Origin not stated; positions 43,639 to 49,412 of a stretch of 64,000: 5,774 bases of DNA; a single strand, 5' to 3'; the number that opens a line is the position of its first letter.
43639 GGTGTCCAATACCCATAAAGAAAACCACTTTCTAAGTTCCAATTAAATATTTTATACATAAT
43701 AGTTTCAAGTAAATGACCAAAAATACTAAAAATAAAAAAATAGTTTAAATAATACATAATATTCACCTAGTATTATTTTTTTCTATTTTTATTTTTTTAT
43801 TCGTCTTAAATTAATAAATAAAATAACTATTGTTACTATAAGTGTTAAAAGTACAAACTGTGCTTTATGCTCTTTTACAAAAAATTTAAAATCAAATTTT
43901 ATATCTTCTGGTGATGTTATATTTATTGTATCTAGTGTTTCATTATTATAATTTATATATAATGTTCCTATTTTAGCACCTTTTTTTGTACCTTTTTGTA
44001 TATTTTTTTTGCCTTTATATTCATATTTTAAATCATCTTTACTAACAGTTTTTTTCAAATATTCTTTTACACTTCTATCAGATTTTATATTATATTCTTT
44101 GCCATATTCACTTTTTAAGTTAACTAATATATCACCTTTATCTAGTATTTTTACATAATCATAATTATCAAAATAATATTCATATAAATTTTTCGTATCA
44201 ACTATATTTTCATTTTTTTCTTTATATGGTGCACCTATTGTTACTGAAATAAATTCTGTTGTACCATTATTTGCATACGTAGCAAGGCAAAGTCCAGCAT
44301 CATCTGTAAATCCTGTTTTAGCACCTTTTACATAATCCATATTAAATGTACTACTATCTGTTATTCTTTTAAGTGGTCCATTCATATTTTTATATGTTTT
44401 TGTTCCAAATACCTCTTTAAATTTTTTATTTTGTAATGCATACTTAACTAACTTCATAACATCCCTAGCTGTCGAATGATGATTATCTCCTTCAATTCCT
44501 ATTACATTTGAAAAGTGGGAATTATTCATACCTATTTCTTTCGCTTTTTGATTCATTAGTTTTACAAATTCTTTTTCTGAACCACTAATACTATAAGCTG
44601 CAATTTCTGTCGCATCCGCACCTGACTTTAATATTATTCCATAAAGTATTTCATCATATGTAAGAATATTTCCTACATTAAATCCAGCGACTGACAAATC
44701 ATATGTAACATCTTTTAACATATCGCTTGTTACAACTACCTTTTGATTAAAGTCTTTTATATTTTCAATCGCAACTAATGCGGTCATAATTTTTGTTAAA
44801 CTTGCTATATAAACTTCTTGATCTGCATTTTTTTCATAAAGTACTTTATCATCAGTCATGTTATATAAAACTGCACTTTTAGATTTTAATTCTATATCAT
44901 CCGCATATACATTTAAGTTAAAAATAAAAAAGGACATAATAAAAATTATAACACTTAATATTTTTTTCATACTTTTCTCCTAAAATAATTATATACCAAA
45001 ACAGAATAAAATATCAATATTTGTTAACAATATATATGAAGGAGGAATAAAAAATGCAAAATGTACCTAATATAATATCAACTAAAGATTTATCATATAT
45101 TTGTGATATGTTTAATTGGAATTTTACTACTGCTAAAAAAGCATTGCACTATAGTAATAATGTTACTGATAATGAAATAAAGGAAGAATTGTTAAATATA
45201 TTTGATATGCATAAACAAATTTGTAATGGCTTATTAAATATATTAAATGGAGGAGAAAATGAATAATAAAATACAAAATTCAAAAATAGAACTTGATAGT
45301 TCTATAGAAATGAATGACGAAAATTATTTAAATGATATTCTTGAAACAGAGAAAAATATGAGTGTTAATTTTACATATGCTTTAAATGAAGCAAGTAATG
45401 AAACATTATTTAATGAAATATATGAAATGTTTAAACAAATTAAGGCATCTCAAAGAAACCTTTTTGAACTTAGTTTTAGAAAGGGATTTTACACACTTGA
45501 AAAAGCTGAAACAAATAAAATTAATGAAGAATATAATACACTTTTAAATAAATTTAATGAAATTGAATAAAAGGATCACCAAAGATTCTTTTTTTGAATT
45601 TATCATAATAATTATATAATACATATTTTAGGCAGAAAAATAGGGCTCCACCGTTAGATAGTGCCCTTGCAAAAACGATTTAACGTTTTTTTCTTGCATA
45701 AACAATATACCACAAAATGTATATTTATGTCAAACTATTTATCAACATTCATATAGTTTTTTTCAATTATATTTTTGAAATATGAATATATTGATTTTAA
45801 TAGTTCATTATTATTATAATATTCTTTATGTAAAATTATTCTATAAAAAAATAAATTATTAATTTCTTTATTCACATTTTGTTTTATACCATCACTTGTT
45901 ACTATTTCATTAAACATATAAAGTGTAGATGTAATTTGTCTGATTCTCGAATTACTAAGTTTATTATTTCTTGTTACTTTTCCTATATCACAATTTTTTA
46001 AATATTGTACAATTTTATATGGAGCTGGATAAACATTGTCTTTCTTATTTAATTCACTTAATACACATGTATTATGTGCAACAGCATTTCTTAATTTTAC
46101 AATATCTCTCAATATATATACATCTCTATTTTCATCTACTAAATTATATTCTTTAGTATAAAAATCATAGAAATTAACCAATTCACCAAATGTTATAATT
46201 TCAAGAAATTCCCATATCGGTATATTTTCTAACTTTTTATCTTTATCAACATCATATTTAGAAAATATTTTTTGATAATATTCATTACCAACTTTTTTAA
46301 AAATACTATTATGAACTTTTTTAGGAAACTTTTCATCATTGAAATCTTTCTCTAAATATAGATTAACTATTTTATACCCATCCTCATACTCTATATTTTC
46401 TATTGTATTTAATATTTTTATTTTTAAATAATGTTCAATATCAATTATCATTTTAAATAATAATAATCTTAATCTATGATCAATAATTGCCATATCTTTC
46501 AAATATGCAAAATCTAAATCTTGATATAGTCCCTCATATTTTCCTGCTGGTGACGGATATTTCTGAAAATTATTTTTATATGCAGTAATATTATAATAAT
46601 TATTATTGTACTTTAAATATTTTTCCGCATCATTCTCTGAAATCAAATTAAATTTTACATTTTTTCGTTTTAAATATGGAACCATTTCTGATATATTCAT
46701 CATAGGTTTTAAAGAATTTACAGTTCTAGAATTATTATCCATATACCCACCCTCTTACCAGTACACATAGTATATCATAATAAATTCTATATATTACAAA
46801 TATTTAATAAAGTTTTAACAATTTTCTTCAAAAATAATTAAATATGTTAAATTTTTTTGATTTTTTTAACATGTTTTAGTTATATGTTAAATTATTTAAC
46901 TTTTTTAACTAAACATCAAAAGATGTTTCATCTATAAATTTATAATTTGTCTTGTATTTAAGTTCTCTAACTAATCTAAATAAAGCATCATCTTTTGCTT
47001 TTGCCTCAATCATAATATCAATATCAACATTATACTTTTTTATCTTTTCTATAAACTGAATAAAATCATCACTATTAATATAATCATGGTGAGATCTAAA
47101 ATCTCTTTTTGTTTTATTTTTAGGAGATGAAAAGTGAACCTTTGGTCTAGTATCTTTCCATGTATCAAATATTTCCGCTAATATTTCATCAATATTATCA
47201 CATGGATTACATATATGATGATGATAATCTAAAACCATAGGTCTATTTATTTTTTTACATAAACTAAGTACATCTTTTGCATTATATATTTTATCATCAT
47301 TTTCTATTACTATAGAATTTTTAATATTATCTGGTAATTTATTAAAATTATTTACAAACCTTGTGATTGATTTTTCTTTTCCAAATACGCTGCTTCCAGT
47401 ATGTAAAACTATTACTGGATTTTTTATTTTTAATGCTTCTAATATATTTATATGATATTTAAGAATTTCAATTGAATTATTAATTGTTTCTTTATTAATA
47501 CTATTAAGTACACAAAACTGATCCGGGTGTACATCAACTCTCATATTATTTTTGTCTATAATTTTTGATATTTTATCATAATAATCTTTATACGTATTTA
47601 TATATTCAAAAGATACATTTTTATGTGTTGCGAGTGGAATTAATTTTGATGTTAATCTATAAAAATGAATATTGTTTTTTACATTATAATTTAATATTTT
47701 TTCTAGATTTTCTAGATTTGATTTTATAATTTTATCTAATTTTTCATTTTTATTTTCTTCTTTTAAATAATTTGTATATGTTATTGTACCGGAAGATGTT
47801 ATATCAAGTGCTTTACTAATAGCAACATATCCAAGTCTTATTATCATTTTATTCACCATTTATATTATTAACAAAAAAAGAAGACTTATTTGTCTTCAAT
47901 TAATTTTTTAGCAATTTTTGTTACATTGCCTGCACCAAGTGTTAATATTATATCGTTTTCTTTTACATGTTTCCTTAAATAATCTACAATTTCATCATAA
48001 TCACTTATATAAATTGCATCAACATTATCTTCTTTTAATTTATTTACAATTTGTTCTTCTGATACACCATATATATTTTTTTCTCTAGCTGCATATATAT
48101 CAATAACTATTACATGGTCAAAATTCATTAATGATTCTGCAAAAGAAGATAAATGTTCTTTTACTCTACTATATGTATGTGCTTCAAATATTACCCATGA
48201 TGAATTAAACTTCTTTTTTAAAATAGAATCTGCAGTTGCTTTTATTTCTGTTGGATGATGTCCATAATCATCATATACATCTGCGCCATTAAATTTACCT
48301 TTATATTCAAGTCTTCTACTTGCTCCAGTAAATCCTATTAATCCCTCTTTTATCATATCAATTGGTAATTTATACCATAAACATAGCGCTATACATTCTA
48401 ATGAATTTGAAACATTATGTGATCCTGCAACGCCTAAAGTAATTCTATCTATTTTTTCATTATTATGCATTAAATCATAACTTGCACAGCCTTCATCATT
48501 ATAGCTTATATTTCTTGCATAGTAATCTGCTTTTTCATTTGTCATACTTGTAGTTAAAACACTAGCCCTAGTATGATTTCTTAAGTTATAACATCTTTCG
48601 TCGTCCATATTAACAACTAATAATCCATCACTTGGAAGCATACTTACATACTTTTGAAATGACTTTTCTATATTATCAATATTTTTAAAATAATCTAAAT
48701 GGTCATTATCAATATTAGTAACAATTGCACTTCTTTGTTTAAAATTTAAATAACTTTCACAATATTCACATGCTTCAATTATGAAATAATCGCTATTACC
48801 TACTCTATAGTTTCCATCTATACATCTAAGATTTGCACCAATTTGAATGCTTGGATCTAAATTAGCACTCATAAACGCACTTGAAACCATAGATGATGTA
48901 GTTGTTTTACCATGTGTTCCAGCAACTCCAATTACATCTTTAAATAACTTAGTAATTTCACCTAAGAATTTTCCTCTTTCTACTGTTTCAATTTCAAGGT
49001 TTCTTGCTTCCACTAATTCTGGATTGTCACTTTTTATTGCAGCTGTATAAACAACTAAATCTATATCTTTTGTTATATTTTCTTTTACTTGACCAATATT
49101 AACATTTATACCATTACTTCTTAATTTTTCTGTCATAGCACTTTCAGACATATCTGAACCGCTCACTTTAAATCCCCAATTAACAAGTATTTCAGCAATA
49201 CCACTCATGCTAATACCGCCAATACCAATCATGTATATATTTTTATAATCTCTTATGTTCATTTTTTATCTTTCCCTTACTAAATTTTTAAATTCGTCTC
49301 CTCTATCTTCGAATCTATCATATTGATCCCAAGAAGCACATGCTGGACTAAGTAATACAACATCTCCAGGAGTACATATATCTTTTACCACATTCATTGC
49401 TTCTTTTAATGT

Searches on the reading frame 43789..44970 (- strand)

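Call 10: search_protein_families(library=pfam, proteins=[window:43789-44970:-], max_evalue=0.001)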
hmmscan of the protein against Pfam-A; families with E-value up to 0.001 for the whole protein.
window:43789-44970:- (393 aa): 4 families
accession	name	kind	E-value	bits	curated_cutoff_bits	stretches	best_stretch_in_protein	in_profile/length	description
PF00768.25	Peptidase_S11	-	2.7e-47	161.7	27.6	1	26-248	8-238/239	D-alanyl-D-alanine carboxypeptidase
PF07943.18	PBP5_C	-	2.2e-05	25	21.2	1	270-358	1-90/91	Penicillin-binding protein 5, C-terminal domain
PF02113.21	Peptidase_S13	-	0.0003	20.1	22.8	1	18-71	4-59/444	D-Ala-D-Ala carboxypeptidase 3 (S13) family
PF13354.11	Beta-lactamase2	-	0.00058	19.7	22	1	35-176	4-144/214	Beta-lactamase enzyme family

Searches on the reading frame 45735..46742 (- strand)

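Call 10: search_protein_families(library=pfam, proteins=[window:45735-46742:-], max_evalue=0.001)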
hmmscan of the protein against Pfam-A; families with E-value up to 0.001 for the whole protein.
window:45735-46742:- (335 aa): 1 family
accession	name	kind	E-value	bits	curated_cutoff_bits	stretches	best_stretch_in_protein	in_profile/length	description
PF07751.16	Abi_2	-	1.4e-24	87.8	25.6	1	46-227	5-182/184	Abi-like protein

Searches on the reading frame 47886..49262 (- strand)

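Call 10: search_protein_families(library=pfam, proteins=[window:47886-49262:-], max_evalue=0.001)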
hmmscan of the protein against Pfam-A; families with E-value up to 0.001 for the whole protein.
window:47886-49262:- (458 aa): 3 families
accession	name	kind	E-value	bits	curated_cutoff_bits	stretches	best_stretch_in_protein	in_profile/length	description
PF08245.18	Mur_ligase_M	-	4.4e-28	99.1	24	1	113-293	1-199/200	Mur ligase middle domain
PF01225.30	Mur_ligase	-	4.3e-25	88.3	21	1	9-107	2-94/95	Mur ligase family, catalytic domain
PF02875.26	Mur_ligase_C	-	3.2e-19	70.4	28.4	1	316-445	1-127/127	Mur ligase, glutamate ligase domain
